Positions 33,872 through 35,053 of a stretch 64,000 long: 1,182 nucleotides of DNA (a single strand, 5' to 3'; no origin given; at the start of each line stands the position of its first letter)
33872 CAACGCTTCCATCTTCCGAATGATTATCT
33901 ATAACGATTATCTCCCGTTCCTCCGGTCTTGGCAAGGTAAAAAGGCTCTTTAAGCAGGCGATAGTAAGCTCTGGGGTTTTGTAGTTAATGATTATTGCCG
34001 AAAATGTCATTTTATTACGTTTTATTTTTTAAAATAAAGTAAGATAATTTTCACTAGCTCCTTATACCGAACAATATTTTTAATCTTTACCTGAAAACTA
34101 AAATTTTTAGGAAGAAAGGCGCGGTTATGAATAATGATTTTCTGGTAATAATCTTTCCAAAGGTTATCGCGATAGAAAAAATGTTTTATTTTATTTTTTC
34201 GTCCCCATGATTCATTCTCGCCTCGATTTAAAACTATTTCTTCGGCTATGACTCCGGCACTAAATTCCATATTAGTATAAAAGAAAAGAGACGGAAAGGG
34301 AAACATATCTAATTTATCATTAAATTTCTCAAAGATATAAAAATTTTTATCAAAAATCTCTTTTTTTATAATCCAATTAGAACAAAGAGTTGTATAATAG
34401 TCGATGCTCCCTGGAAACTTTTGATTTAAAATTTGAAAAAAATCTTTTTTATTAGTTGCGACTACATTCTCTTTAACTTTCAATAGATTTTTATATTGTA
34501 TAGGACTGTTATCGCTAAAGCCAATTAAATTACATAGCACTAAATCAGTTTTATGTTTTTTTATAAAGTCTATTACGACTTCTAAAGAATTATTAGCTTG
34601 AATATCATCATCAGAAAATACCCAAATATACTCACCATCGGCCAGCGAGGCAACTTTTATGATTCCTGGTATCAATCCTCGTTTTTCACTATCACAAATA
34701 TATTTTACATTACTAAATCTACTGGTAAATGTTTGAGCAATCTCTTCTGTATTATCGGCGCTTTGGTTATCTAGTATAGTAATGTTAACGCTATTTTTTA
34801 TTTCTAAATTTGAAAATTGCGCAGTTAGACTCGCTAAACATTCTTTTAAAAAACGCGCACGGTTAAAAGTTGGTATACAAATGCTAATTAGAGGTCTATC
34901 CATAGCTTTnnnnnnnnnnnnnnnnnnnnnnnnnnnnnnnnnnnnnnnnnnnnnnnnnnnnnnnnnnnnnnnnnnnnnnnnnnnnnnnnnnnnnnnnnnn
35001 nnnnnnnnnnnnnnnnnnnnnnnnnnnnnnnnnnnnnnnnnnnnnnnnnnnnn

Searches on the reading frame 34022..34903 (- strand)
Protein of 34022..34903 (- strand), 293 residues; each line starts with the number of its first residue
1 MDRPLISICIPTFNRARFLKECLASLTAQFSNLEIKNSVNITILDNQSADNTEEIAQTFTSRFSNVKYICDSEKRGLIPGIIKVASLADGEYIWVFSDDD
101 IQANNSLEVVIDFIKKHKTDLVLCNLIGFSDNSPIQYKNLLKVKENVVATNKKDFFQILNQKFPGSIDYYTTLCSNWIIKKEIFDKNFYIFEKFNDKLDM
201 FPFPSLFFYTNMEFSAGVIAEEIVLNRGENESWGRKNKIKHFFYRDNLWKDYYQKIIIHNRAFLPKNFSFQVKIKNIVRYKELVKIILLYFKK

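Call 3: search_protein_families(library=pfam, proteins=[window:34022-34903:-])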
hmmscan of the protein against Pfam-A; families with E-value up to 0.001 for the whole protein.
window:34022-34903:- (293 aa): 3 families
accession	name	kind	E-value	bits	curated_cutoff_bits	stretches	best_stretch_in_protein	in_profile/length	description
PF00535.33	Glycos_transf_2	-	1.7e-26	93.6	23.3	1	7-186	1-166/168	Glycosyl transferase family 2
PF13641.12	Glyco_tranf_2_3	-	3.4e-08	34.2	27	1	6-123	3-120/230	Glycosyltransferase like family 2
PF00483.29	NTP_transferase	-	0.00054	20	21.2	1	38-125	46-136/245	Nucleotidyl transferase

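Call 4: search_protein_families(library=ncbifam, proteins=[window:34022-34903:-])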
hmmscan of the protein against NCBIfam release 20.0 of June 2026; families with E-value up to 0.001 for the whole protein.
window:34022-34903:- (293 aa): 17 families
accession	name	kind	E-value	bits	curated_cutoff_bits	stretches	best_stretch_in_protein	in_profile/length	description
NF050050.1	ProtGlycPglI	equivalog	3.1e-12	46.5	500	1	4-192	2-178/306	GalNAc(5)-diNAcBac-PP-undecaprenol beta-1,3-glucosyltransferase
NF038302.1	EPS_HpsE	equivalog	3e-11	42.8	300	1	6-119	3-116/307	hormogonium polysaccharide biosynthesis glycosyltransferase HpsE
NF007482.0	PRK10073.1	equivalog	4.5e-11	42.3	423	1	3-125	5-121/334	glycosyltransferase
NF047683.1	TeichurnBiosyTuaG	equivalog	2.2e-09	37.3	400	1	3-122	5-119/252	teichuronic acid biosynthesis protein TuaG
NF053739.1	GlytfEpsEBac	equivalog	5e-09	35.5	450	1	4-137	1-131/265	glycosyltransferase EpsE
TIGR04440.1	glyco_TIGR04440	domain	1.7e-07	31.2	70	1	7-158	3-151/215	TIGR00180 family glycosyltransferase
NF041875.1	EPS_EpsD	equivalog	2.2e-07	30.6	370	1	6-123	1-113/325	exopolysaccharide biosynthesis glycosyltransferase EpsD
NF047588.1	GlcsyltransPgfSStrep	equivalog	3.8e-07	29.6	500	1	6-119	3-112/308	glycosyltransferase PgfS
TIGR03111.1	glyc2_xrt_Gpos1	hypoth_equivalog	1.6e-06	27.2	363.95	1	4-119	49-162/439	TIGR03111 family XrtG-associated glycosyltransferase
TIGR03937.1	PgaC_IcaA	equivalog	6.2e-06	25.4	422.3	1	3-116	44-152/407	poly-beta-1,6-N-acetyl-D-glucosamine synthase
NF007453.0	PRK10018.1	equivalog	6.8e-06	25.9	382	1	2-120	4-117/280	colanic acid biosynthesis glycosyltransferase WcaA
TIGR04017.1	WcaA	equivalog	1.9e-05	24.4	495.75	1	2-120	3-116/279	colanic acid biosynthesis glycosyltransferase WcaA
TIGR04283.1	glyco_like_mftF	equivalog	3.8e-05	23.4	182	1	6-130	1-112/221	TIGR04283 family arsenosugar biosynthesis glycosyltransferase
TIGR03469.1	HpnB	hypoth_equivalog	0.00013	21.1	379.25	1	4-64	44-100/386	hopene-associated glycosyltransferase HpnB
TIGR04195.1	S_glycosyl_SunS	equivalog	0.00014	20.9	350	1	2-111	55-155/421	SunS family peptide S-glycosyltransferase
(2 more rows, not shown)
